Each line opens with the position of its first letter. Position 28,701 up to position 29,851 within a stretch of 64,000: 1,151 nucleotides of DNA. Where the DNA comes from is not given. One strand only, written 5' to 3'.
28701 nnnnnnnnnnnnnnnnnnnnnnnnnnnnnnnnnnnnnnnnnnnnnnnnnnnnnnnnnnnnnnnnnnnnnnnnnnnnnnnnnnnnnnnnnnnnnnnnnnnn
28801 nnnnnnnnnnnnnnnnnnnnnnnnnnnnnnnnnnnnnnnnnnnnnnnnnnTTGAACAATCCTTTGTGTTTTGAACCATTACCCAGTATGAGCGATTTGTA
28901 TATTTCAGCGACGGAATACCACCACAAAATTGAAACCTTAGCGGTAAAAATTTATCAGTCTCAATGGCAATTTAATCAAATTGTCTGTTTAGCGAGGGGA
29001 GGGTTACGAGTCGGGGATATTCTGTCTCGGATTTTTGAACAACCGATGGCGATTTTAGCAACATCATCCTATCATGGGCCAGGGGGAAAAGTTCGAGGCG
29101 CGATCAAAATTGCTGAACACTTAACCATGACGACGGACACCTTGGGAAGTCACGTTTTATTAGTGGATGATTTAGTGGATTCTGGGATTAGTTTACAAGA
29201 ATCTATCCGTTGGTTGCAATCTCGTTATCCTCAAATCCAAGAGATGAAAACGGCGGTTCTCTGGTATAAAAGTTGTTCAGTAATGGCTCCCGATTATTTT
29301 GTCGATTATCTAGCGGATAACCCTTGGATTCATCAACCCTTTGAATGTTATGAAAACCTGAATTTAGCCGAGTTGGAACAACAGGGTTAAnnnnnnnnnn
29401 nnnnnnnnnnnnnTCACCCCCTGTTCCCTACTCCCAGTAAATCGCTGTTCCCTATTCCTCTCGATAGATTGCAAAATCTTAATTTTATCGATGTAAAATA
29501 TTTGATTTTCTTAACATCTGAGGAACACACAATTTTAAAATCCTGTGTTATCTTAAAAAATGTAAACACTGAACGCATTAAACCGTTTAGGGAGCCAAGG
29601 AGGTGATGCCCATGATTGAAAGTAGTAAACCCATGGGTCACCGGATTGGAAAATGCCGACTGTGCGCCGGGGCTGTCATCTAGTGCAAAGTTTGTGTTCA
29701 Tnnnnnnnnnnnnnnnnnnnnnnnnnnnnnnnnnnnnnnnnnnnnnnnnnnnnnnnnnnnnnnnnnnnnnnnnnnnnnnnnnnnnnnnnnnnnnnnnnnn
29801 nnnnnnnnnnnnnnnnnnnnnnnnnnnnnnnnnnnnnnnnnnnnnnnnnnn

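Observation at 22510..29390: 2108-aa Ser/Thr kinase / STAND-like NTPase / TPR / GAF / PAS / nucleotidyl-cyclase protein followed 14 bp later by gpt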

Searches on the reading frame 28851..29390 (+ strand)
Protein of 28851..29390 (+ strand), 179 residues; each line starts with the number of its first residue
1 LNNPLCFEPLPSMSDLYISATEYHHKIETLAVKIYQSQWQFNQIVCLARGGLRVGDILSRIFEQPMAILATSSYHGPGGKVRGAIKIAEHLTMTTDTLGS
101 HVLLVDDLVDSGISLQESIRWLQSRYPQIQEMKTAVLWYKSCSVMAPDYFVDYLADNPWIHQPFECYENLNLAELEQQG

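Call 7: search_protein_families(library=pfam, proteins=[window:28851-29390:+], max_evalue=0.01)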
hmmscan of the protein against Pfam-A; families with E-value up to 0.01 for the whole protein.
window:28851-29390:+ (179 aa): 1 family
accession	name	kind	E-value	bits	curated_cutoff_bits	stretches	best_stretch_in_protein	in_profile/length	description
PF00156.33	Pribosyltran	-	7.1e-29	100.6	26.3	1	20-168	2-157/158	Phosphoribosyl transferase domain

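Call 8: search_protein_families(library=ncbifam, proteins=[window:28851-29390:+], max_evalue=0.01)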
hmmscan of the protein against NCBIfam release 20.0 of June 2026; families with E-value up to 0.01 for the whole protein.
window:28851-29390:+ (179 aa): 10 families
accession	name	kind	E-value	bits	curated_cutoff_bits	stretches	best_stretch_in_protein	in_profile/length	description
TIGR01203.1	HGPRTase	equivalog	3.5e-13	49.6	150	1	18-153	3-136/167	hypoxanthine phosphoribosyltransferase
NF006613.0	PRK09177.1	equivalog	6.6e-12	45.3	138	1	15-167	9-147/159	xanthine phosphoribosyltransferase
NF000014.2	tet_prtrans_34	exception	1.1e-07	31.9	345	1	38-166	26-141/154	xanthine phosphoribosyltransferase Tet(34)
NF006605.0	PRK09162.1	equivalog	1.4e-07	31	181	1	13-154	13-151/183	hypoxanthine-guanine phosphoribosyltransferase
TIGR00336.1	pyrE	equivalog_domain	3e-05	23.9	106.8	1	18-130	32-139/173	orotate phosphoribosyltransferase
NF040646.1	HPT_Archaea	equivalog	0.00013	21.6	200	1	34-133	46-148/184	hypoxanthine/guanine phosphoribosyltransferase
TIGR01367.1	pyrE_Therm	equivalog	0.0017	18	150.25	1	27-125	45-131/187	orotate phosphoribosyltransferase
NF002635.0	PRK02304.1-4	subfamily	0.0023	17.5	146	1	34-132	46-148/188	adenine phosphoribosyltransferase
NF002620.0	PRK02277.1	subfamily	0.005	16.5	115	1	33-125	79-167/201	orotate phosphoribosyltransferase-like protein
TIGR01251.1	ribP_PPkin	subfamily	0.0099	14.8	113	1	81-125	191-236/309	ribose-phosphate diphosphokinase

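Call 24: search_protein_families(library=padloc, proteins=[window:28851-29390:+], max_evalue=0.001)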
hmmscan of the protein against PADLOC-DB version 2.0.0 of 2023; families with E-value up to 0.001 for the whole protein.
window:28851-29390:+ (179 aa): 0 families

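Call 39: search_solved_structures(query=window:28887-29387:+, show_alignments=2, max_evalue=0.01)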
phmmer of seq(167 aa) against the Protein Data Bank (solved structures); distinct sequences matched with E-value up to 0.01: 26.
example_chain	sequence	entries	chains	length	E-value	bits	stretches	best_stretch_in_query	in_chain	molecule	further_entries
4trb_A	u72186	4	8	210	1.7e-09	40.9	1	17-160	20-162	Purine phosphoribosyltransferase (GpT-1)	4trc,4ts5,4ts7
4qri_A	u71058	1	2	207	4.7e-07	32.9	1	9-139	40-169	Hypoxanthine-guanine-xanthine phosphoribosyltransferase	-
1hgx_A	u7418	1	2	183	2.1e-06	30.8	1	13-142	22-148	HYPOXANTHINE-GUANINE-XANTHINE PHOSPHORIBOSYLTRANSFERASE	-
4pfq_A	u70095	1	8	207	1.1e-05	28.5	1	33-125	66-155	Hypoxanthine phosphoribosyltransferase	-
1vdm_A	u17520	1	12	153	1.1e-05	28.5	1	4-155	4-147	purine phosphoribosyltransferase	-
7kl6_A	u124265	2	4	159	1.9e-05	27.7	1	30-144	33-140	Phosphoribosyltransferase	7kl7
3acb_A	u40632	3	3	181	2.1e-05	27.6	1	5-143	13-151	Hypoxanthine-guanine phosphoribosyltransferase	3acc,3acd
5vog_A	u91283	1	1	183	3e-05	27.1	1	7-155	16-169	Putative phosphoribosyltransferase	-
2geb_A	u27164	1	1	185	3.6e-05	26.8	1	31-119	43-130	Hypoxanthine-guanine phosphoribosyltransferase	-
1pzm_A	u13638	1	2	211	4.5e-05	26.5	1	56-141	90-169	hypoxanthine-guanine phosphoribosyltransferase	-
1r3u_A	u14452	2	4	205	4.6e-05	26.5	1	31-119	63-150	Hypoxanthine-guanine phosphoribosyltransferase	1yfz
7cmj_A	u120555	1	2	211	0.00013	25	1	56-141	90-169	Hypoxanthine phosphoribosyltransferase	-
5esx_A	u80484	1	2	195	0.00017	24.6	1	7-111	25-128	Purine/pyrimidine phosphoribosyltransferase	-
5esw_A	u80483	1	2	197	0.00017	24.6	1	7-111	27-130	Purine/pyrimidine phosphoribosyltransferase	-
6igs_A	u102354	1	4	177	0.00023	24.2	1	3-142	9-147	Hypoxanthine phosphoribosyltransferase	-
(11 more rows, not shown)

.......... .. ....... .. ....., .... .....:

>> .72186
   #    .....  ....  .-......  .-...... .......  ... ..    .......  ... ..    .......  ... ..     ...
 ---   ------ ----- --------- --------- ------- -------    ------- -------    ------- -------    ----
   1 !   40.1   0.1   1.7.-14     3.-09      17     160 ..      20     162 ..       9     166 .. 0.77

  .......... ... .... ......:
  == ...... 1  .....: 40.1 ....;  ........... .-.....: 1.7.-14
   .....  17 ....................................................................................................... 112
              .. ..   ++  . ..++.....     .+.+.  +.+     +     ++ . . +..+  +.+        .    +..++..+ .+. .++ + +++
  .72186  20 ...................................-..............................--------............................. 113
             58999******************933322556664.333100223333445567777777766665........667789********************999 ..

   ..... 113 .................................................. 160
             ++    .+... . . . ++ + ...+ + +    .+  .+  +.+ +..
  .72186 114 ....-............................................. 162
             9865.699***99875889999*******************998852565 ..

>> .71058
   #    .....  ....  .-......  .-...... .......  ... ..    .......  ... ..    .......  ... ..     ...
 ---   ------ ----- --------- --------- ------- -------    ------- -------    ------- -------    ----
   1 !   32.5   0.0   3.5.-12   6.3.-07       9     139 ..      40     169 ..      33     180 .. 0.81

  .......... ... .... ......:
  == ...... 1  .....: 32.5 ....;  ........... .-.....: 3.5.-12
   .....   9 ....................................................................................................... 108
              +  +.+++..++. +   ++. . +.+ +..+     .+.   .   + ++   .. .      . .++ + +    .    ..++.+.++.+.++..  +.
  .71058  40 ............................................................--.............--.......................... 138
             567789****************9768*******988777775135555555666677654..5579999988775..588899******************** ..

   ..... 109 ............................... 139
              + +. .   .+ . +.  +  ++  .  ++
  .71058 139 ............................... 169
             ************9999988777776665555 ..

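Call 41: find_homologous_proteins(query=window:28887-29387:+, max_evalue=1e-10)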
Query seq(167 aa) (167 aa): 7872 proteins with E <= 1e-10 among 8000 candidates; the best 120 are listed.
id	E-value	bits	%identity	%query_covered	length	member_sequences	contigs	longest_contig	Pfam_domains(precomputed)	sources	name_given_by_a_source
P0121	7.4e-97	340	90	99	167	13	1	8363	PF00156.34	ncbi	-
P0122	5.2e-96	337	89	99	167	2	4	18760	PF00156.34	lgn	-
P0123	9.4e-94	330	90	99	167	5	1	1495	PF00156.34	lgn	-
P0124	4.2e-93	328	85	100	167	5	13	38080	PF00156.34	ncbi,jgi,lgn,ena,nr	ncbi:MAG TPA: phosphoribosyltransferase [Planktothrix sp. UBA8407]|jgi:Predicted phosphoribosyltrans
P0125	2.3e-88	312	87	94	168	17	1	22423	PF00156.34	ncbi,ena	ncbi:MAG TPA: phosphoribosyltransferase [Candidatus Obscuribacterales bacterium]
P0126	5.3e-83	295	80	97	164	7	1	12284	PF00156.34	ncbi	-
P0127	6.4e-82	291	80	97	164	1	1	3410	PF00156.34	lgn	-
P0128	4.2e-77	275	77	98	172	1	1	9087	PF00156.34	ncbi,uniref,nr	ncbi:MAG: phosphoribosyltransferase [Okeania sp. SIO2F4]|uniref:phosphoribosyltransferase n=1 Tax=Ok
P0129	5.0e-77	275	76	98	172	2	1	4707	PF00156.34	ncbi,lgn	ncbi:MAG: phosphoribosyltransferase family protein [Cyanobacteria bacterium P01_H01_bin.35]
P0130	1.0e-76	274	75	98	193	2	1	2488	PF00156.34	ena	-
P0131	1.4e-76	274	75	98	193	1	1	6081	PF00156.34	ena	-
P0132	2.1e-76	273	76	98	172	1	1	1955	PF00156.34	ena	-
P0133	7.1e-76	271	67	98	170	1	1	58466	PF00156.34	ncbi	-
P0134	7.7e-76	271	72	98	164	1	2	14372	PF00156.34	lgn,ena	-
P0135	1.5e-75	270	74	98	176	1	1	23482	PF00156.34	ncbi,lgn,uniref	ncbi:phosphoribosyltransferase [Dapis sp. BLCC M126]|uniref:phosphoribosyltransferase n=1 Tax=Dapis 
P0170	3.5e-73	263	71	99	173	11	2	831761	PF00156.34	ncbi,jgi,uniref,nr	ncbi:phosphoribosyltransferase [Trichormus variabilis]|uniref:Phosphoribosyltransferase n=1 Tax=Tric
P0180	6.8e-73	262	68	100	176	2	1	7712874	PF00156.34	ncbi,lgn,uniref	ncbi:phosphoribosyltransferase [Capilliphycus salinus ALCB114379]|uniref:phosphoribosyltransferase n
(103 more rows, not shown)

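Call 42: find_encoding_contigs(protein=P0170, flank=7000, max_places=1)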
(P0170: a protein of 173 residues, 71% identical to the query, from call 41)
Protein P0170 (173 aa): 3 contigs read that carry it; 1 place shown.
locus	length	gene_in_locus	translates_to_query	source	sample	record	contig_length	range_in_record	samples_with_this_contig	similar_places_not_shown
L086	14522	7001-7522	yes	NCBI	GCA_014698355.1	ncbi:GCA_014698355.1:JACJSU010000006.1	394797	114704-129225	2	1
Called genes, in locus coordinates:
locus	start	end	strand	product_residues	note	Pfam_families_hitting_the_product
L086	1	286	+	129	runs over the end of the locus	-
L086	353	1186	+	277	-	PF04773:FecR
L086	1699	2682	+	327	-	PF03009:GDPD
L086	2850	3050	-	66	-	PF14239:RRXRR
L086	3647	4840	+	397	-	PF02417:Chromate_transp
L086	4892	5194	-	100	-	-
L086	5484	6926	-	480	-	PF07690:MFS_1, PF13347:MFS_2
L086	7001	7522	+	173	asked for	PF00156:Pribosyltran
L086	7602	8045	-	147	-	PF01724:DUF29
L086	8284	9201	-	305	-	PF03547:Mem_trans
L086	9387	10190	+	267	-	PF02557:VanY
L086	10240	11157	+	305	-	PF00892:EamA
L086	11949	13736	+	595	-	PF07176:DUF1400, PF03403:PAF-AH_p_II (faint), PF07224:Chlorophyllase (weak), PF12740:PETase (faint), PF00561:Abhydrolase_1, PF12146:Hydrolase_4 (faint), PF12697:Abhydrolase_6 (weak)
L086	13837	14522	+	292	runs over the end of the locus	PF01509:TruB_N, PF16198:TruB_C_2 (weak), PF09157:TruB-C_2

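Call 43: find_encoding_contigs(protein=P0180, flank=7000, max_places=1)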
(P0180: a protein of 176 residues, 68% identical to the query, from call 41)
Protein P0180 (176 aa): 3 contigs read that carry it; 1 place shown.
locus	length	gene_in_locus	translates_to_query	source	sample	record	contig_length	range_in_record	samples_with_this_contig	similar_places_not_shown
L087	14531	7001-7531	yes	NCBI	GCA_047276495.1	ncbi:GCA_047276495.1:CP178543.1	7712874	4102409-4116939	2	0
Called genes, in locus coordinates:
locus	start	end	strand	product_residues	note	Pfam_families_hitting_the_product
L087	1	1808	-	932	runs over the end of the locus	PF08448:PAS_4, PF01590:GAF, PF13185:GAF_2, PF00989:PAS, PF08448:PAS_4, PF13426:PAS_9, PF00990:GGDEF, PF00563:EAL, +3 more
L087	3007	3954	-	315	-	PF13513:HEAT_EZ (faint), PF02985:HEAT (faint), PF13646:HEAT_2 (weak)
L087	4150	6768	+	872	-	PF13538:UvrD_C_2, PF13599:Pentapeptide_4 (weak), PF00805:Pentapeptide, PF13599:Pentapeptide_4, PF00805:Pentapeptide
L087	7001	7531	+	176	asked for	PF00156:Pribosyltran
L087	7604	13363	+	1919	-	PF13205:Big_5 (weak), PF11974:bMG3 (weak), PF01835:MG2, PF17972:bMG5, PF07703:A2M_BRD, PF00207:A2M, PF17973:bMG10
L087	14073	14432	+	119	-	-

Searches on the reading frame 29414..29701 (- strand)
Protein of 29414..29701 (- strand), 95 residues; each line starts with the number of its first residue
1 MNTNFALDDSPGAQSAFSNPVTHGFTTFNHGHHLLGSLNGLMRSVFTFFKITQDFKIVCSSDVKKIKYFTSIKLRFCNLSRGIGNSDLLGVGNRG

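Call 14: search_protein_families(library=pfam, proteins=[window:29414-29701:-], max_evalue=0.001)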
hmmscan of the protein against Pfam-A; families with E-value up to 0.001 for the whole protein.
window:29414-29701:- (95 aa): 0 families
